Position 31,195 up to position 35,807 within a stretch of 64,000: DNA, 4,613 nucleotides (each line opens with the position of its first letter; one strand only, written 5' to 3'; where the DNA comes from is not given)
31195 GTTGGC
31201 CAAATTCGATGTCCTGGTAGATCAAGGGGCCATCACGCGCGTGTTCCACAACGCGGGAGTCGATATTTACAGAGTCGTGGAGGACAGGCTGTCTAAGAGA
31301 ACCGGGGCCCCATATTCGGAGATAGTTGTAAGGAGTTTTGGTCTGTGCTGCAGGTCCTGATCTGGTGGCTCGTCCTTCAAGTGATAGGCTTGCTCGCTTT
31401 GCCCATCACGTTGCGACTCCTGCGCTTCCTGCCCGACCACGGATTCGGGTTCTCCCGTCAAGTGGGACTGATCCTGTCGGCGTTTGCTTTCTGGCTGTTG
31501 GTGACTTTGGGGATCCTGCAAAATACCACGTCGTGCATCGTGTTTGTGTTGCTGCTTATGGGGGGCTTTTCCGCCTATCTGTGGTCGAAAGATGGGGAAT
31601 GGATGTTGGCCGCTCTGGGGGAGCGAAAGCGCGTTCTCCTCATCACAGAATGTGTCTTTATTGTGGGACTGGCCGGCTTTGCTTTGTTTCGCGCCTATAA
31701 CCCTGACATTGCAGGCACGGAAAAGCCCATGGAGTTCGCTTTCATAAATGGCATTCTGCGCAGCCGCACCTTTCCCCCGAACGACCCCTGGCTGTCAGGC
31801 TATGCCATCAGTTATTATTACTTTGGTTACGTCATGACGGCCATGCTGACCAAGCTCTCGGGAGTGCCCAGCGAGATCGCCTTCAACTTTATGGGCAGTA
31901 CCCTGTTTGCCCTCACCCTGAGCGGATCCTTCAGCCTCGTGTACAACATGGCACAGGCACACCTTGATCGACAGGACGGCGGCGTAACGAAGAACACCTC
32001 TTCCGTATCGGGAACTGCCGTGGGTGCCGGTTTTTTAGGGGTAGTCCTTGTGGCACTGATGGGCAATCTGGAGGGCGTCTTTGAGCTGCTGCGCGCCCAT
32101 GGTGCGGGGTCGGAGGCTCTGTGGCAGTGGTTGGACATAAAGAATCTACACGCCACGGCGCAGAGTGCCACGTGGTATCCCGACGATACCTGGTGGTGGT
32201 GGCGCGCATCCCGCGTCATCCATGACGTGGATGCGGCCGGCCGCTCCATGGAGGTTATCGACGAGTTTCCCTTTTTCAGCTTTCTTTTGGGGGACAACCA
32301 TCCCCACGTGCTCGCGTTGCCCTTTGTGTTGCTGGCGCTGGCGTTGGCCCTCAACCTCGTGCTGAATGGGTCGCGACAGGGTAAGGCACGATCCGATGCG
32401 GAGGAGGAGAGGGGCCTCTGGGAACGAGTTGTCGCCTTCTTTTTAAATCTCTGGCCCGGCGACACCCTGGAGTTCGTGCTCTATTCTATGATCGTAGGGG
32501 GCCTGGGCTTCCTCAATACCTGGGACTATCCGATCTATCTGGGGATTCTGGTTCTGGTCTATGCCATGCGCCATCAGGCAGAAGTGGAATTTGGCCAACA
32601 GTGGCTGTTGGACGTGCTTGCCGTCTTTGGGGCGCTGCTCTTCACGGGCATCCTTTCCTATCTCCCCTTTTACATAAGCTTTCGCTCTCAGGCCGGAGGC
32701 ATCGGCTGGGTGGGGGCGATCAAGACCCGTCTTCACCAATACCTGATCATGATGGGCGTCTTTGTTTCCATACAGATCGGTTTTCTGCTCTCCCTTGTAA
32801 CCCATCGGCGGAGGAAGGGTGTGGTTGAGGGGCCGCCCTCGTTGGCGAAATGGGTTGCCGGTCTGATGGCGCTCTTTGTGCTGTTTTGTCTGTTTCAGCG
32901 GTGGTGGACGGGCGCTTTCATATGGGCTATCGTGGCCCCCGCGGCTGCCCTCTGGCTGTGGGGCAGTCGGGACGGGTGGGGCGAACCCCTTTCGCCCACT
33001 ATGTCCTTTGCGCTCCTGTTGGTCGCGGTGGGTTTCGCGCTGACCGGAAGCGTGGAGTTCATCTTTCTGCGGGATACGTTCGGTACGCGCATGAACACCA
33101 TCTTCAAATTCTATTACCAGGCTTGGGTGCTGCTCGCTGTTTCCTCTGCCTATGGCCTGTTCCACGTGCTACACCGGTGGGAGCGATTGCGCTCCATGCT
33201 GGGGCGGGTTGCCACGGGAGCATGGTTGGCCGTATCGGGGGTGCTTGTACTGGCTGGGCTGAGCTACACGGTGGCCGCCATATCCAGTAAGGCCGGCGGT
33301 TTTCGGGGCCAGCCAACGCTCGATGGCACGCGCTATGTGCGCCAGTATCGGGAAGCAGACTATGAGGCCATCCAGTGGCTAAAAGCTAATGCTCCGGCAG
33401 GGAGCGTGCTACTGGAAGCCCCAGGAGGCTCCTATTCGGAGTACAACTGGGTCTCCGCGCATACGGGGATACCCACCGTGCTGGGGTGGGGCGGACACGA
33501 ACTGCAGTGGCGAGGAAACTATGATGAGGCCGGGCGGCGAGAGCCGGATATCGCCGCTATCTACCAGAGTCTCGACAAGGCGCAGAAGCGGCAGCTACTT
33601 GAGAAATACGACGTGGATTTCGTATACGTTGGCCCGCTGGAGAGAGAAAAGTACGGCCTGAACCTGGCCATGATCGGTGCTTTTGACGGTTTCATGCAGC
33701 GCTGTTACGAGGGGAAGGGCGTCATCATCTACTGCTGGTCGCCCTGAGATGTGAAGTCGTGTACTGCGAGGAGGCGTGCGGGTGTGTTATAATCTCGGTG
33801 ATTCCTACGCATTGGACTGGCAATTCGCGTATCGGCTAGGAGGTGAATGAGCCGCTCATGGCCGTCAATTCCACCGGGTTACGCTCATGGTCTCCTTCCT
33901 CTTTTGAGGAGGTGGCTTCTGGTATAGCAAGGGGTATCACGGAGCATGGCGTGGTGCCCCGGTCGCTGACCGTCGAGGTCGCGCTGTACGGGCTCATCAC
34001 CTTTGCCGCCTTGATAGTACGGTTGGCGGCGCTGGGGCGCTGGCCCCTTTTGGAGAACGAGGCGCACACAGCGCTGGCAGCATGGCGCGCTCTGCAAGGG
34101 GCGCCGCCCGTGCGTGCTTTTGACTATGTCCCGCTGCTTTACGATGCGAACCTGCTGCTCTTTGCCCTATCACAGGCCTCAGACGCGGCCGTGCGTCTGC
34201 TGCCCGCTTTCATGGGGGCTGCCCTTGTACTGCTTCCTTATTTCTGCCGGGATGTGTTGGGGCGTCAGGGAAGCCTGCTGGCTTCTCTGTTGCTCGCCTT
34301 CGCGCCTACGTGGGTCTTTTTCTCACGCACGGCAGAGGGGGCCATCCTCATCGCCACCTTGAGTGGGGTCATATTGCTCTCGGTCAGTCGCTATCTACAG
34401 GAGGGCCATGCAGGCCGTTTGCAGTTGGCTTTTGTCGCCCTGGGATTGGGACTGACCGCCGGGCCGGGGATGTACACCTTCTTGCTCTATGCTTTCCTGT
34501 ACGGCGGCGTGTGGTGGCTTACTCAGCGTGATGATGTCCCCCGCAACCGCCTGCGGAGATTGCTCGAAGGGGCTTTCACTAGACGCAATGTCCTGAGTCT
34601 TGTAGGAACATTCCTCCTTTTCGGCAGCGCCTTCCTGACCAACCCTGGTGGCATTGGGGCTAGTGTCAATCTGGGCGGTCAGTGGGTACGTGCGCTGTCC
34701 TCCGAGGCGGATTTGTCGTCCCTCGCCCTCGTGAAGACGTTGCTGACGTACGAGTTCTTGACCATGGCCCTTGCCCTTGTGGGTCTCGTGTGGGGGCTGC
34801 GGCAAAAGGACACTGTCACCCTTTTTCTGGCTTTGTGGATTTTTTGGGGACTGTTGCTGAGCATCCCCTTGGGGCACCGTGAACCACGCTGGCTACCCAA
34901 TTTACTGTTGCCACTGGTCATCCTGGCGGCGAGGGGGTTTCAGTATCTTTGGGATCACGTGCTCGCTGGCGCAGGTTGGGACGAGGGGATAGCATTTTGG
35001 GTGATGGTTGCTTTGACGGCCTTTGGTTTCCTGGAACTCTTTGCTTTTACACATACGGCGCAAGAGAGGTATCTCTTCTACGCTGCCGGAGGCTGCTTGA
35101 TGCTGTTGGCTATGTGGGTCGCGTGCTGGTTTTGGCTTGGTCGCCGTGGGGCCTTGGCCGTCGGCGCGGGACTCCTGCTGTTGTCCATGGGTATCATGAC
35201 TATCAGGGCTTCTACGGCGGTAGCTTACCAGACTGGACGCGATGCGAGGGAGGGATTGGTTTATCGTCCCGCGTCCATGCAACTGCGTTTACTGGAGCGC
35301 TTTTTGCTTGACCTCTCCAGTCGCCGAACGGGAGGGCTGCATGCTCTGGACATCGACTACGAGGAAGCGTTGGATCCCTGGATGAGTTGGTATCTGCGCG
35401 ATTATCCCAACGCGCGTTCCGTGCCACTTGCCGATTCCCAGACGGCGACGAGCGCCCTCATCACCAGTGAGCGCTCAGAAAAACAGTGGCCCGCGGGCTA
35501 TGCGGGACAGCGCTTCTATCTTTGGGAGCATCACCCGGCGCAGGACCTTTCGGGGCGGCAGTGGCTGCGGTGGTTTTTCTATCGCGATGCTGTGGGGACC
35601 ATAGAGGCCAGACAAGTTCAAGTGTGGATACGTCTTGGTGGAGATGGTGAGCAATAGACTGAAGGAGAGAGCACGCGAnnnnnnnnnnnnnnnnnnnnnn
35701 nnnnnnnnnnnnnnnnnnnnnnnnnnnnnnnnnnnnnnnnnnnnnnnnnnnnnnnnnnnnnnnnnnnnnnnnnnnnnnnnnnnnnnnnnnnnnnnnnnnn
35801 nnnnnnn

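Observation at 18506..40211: About 21-kb co-directional array of seven giant polytopic membrane proteins (GT-C-like, Chlor_Arch_YYY/DUF2298, TIGR03663-like, NHL-propeller fusion): candidate uncharacterised envelope glycosylation and assembly system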

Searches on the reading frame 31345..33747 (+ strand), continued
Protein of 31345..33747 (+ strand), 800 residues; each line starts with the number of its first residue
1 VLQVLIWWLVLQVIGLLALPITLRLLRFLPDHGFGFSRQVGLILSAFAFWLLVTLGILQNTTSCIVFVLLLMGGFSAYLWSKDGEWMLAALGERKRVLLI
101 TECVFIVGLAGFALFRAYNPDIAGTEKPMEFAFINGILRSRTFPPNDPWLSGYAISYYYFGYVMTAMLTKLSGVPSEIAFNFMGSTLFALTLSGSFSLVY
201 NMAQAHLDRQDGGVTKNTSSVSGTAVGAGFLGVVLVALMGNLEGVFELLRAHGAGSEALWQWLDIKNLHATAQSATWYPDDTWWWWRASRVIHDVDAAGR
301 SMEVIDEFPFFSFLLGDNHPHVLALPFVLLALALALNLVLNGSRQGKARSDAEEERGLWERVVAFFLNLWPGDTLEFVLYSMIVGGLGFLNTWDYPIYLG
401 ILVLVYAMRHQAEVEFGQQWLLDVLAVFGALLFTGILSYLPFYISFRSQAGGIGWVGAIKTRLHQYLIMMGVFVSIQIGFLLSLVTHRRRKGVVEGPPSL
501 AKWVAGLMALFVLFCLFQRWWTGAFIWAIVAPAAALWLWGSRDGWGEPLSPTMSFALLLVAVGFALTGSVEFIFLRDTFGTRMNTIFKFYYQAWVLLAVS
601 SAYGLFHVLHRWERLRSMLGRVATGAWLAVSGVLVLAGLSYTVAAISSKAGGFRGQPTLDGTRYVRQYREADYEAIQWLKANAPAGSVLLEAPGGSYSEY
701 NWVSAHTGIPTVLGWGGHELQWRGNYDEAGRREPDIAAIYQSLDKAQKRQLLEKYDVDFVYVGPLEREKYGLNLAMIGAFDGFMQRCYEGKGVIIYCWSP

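Call 84: get_annotated_region(hit=H2, flank=12000)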
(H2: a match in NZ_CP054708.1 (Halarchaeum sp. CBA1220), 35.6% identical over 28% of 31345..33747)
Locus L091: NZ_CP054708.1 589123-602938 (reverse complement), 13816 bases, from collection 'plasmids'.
description: Halarchaeum sp. CBA1220 plasmid pCBA1220-01, complete sequence
organism: Halarchaeum sp. CBA1220 (NCBI taxid 1853682)
taxonomy: Archaea; Euryarchaeota; Halobacteria; Halobacteriales; Halobacteriaceae; Halarchaeum; Halarchaeum sp. CBA1220
host: -; source: solar salt; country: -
typing (MOB-suite, as given by PLSDB): non-mobilizable
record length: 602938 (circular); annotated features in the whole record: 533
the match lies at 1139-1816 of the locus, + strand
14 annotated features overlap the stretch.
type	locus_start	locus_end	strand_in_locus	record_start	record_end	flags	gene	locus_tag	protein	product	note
CDS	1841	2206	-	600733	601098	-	-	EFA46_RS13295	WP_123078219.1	hypothetical protein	-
CDS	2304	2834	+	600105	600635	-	msrA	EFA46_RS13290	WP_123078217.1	peptide-methionine (S)-S-oxide reductase MsrA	GO:0030091 - protein repair [Evidence IEA]; GO:0006979 - response to oxidative stress [Evidence IEA]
CDS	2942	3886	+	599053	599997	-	-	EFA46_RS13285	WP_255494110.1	M48 family metalloprotease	GO:0006508 - proteolysis [Evidence IEA]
CDS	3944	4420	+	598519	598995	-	-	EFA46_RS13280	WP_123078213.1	universal stress protein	-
CDS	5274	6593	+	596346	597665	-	-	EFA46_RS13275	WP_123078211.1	orc1/cdc6 family replication initiation protein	-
CDS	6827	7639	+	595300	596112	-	-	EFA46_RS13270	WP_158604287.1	NmrA family NAD(P)-binding protein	-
CDS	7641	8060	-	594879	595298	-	-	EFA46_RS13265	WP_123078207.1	CopG family ribbon-helix-helix protein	-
CDS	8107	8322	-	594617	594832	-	-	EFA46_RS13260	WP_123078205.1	hypothetical protein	-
CDS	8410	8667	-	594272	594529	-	-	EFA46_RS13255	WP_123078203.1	hypothetical protein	-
CDS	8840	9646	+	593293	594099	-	-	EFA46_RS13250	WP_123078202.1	aldo/keto reductase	-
CDS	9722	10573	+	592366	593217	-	-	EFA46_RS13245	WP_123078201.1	translation initiation factor eIF-2B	-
CDS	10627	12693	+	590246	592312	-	-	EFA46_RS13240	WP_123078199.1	alpha-amylase family glycosyl hydrolase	GO:0005975 - carbohydrate metabolic process [Evidence IEA]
CDS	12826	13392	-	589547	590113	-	-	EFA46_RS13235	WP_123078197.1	GNAT family N-acetyltransferase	-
CDS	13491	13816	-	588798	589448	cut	-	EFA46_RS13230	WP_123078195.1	polysaccharide deacetylase family protein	-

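Call 85: get_annotated_region(hit=H1, flank=10000)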
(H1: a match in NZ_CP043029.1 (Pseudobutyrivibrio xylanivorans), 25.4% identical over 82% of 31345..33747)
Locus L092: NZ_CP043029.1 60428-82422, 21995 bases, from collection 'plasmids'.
description: Pseudobutyrivibrio xylanivorans strain MA3014 plasmid pNP95, complete sequence
organism: Pseudobutyrivibrio xylanivorans (NCBI taxid 185007)
taxonomy: Bacteria; Bacillota; Clostridia; Lachnospirales; Lachnospiraceae; Pseudobutyrivibrio; Pseudobutyrivibrio xylanivorans
host: -; source: Bovine,rumen; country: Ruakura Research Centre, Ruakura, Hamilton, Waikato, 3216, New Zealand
typing (MOB-suite, as given by PLSDB): non-mobilizable
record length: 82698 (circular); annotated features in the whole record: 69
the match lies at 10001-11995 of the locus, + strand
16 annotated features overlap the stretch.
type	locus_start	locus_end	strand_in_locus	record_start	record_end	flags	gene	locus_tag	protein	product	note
CDS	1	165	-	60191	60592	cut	-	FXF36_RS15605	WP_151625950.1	DUF6548 family protein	-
CDS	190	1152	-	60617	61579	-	-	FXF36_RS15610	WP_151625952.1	glycosyltransferase family 2 protein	-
CDS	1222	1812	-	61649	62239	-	-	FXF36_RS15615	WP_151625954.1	hypothetical protein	-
CDS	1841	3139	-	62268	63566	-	-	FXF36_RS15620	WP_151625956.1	DegT/DnrJ/EryC1/StrS family aminotransferase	-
CDS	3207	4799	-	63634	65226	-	-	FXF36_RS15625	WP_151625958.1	glucosyltransferase domain-containing protein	-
CDS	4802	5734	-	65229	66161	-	-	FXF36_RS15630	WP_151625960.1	glycosyltransferase family 2 protein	-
CDS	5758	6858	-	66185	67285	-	-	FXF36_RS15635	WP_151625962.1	hypothetical protein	-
CDS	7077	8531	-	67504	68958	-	-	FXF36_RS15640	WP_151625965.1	O-antigen ligase family protein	-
CDS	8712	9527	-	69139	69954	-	-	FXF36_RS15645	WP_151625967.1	hypothetical protein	-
CDS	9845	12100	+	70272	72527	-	-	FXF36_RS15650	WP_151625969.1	DUF2298 domain-containing protein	-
CDS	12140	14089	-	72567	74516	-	-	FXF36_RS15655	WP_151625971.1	nucleoside-diphosphate sugar epimerase/dehydratase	GO:0000271 - polysaccharide biosynthetic process [Evidence IEA]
CDS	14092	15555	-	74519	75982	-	-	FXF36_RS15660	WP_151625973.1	hypothetical protein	-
CDS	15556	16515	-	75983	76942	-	-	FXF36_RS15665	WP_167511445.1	hypothetical protein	-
CDS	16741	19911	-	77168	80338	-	-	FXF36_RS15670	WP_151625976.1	EAL domain-containing protein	-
CDS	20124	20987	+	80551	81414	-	-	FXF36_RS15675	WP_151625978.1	diguanylate cyclase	GO:0009966 - regulation of signal transduction [Evidence IEA]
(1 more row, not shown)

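Call 95: search_protein_representatives(alignment_id=A1)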
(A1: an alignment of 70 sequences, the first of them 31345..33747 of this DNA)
Query: 70 sequences, 804 profile positions. Proteins with E-value up to 0.001 (for the whole library): 9737; up to 1e-10: 7547; up to 1e-30: 4811. The best 150 are listed.
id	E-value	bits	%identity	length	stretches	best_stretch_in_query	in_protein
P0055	0.0e+00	1165.8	-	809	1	1-803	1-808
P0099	0.0e+00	1127.5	-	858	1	1-803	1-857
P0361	0.0e+00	1048.5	-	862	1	1-802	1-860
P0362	7.7e-295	996.8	-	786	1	2-802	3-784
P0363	2.5e-290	981.8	-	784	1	2-802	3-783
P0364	2.6e-286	968.6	-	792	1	1-803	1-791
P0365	2.5e-283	958.7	-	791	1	1-802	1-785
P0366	3.4e-282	955.0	-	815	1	2-802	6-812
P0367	3.4e-282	954.9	-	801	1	3-802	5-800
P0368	4.6e-282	954.5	-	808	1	1-802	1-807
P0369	4.5e-277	938.0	-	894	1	1-802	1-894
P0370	1.6e-276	936.2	-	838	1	1-803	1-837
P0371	3.1e-274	928.6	-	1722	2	13-802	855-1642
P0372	2.1e-273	925.9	-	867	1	1-802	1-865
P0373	2.1e-272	922.6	-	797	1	2-802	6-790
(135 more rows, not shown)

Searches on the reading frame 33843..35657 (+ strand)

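Call 3: search_protein_families(library=pfam, proteins=[window:33843-35657:+], max_evalue=0.01)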
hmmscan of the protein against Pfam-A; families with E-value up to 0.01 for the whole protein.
window:33843-35657:+ (604 aa): 1 family
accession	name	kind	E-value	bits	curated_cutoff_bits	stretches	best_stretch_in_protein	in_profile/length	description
PF13231.12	PMT_2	-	5.9e-05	23.8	26.1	1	105-212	12-120/160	Dolichyl-phosphate-mannose-protein mannosyltransferase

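Call 4: search_protein_families(library=ncbifam, proteins=[window:33843-35657:+], max_evalue=0.01)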
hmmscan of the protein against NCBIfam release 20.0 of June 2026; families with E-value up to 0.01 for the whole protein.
window:33843-35657:+ (604 aa): 1 family
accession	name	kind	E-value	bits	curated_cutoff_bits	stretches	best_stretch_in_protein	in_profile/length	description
TIGR03663.1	TIGR03663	subfamily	5.7e-29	101.4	126.25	1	50-522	5-431/435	flippase activity-associated protein Agl23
